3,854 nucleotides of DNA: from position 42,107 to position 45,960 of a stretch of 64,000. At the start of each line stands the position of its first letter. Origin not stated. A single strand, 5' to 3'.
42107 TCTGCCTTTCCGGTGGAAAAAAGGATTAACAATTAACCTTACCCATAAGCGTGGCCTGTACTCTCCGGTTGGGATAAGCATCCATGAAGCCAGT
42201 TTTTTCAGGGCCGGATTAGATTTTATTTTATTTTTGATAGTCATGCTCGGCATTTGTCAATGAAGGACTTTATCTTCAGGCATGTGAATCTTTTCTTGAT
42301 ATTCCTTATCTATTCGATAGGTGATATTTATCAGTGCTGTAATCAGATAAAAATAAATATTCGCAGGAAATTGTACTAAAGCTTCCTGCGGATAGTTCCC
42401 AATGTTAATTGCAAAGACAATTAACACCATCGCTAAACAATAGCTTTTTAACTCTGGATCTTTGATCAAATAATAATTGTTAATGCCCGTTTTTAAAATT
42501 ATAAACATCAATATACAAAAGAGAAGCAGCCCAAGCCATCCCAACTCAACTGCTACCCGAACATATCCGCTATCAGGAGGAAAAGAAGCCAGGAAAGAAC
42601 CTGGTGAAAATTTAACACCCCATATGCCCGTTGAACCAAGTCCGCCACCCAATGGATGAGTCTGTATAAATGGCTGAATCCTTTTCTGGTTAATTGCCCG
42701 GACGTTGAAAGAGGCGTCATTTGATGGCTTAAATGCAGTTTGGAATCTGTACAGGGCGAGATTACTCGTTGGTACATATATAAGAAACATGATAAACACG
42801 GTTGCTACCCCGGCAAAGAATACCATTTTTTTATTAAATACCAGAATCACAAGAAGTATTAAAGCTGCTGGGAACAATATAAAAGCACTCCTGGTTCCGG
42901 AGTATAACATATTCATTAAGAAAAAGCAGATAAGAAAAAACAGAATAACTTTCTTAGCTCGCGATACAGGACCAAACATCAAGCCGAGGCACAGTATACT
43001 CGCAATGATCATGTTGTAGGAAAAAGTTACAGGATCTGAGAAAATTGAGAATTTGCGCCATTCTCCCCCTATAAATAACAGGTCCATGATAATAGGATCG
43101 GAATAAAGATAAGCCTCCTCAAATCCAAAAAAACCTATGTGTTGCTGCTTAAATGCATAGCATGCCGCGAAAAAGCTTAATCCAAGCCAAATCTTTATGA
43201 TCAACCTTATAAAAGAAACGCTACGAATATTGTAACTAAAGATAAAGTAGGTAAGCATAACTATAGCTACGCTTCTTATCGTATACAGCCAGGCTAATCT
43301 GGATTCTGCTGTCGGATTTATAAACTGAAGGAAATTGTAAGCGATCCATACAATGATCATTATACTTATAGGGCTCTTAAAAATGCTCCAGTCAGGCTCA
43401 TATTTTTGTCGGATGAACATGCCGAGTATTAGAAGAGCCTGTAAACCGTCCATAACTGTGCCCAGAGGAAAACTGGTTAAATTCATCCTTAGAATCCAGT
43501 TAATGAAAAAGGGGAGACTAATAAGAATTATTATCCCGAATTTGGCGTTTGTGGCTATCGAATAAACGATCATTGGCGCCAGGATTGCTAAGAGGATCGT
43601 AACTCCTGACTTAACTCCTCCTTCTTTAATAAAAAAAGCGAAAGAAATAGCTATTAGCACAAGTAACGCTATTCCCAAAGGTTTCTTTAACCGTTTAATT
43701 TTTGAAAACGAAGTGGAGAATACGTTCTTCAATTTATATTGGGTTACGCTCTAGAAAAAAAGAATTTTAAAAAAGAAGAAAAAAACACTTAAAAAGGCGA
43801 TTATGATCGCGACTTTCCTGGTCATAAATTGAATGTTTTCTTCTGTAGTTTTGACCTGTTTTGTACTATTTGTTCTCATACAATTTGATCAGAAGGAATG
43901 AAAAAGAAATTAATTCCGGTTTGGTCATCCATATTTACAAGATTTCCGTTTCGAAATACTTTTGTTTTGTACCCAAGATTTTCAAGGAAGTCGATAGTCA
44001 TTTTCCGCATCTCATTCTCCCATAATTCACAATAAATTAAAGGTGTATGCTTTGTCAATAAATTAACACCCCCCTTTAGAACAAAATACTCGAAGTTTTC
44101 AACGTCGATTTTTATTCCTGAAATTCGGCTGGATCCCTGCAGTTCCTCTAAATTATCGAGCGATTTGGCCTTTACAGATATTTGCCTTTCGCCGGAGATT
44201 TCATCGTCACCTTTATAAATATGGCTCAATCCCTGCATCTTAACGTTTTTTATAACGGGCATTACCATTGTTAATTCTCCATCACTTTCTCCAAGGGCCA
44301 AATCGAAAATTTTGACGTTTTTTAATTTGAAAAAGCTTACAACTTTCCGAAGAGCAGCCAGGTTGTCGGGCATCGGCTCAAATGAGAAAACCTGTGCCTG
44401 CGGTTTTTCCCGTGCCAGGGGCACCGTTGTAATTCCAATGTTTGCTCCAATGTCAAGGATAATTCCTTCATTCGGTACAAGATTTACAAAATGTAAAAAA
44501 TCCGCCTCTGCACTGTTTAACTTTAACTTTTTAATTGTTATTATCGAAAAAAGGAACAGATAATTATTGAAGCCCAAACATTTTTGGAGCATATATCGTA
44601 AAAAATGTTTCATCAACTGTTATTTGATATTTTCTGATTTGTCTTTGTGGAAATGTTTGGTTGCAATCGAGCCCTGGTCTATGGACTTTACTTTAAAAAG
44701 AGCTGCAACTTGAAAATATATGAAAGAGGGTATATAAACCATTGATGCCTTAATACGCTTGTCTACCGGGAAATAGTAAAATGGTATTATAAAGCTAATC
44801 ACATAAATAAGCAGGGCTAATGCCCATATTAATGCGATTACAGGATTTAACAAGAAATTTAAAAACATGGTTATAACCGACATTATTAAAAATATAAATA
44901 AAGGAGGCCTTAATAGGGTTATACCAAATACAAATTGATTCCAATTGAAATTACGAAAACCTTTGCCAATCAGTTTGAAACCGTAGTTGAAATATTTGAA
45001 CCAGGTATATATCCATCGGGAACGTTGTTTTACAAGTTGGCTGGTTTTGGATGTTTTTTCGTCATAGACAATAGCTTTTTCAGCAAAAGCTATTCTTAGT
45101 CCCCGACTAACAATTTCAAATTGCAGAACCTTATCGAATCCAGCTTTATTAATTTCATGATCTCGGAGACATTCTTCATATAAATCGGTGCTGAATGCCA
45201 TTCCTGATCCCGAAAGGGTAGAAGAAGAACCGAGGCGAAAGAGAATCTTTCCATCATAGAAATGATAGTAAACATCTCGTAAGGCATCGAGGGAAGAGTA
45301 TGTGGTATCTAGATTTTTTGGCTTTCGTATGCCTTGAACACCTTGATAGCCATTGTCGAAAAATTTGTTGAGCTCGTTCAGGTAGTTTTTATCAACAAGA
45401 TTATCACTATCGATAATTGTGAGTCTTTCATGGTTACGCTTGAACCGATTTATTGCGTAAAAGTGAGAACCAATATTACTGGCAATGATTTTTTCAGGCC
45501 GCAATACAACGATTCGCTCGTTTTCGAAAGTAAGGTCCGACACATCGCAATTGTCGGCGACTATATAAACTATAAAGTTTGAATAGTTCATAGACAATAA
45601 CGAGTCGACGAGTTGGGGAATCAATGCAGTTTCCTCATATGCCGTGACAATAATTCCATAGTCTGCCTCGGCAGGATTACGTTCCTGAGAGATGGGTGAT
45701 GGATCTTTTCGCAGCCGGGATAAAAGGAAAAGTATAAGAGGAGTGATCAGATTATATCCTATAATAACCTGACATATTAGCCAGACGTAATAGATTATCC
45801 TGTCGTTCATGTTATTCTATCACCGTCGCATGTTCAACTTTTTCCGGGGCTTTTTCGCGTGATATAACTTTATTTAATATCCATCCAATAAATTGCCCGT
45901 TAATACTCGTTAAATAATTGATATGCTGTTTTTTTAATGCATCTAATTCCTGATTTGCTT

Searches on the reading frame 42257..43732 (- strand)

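Call 31: search_protein_families(library=pfam, proteins=[window:42257-43732:-], max_evalue=0.00001)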
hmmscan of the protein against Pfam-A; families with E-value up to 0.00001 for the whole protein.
window:42257-43732:- (491 aa): 1 family
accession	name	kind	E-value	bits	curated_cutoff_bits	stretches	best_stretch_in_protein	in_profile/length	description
PF04932.20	Wzy_C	-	1.4e-12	48.1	31.7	1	269-406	4-149/149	O-Antigen ligase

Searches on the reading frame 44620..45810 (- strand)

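Call 31: search_protein_families(library=pfam, proteins=[window:44620-45810:-], max_evalue=0.00001)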
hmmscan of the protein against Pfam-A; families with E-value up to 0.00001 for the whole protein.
window:44620-45810:- (396 aa): 3 families
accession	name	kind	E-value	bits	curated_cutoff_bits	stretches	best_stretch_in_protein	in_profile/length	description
PF13641.12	Glyco_tranf_2_3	-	1.4e-34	120.6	27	1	51-269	3-230/230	Glycosyltransferase like family 2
PF13632.12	Glyco_trans_2_3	-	7e-18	65.6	27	1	131-338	3-194/198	Glycosyl transferase family group 2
PF00535.33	Glycos_transf_2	-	5.9e-07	30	23.3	0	129-213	81-166/168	Glycosyl transferase family 2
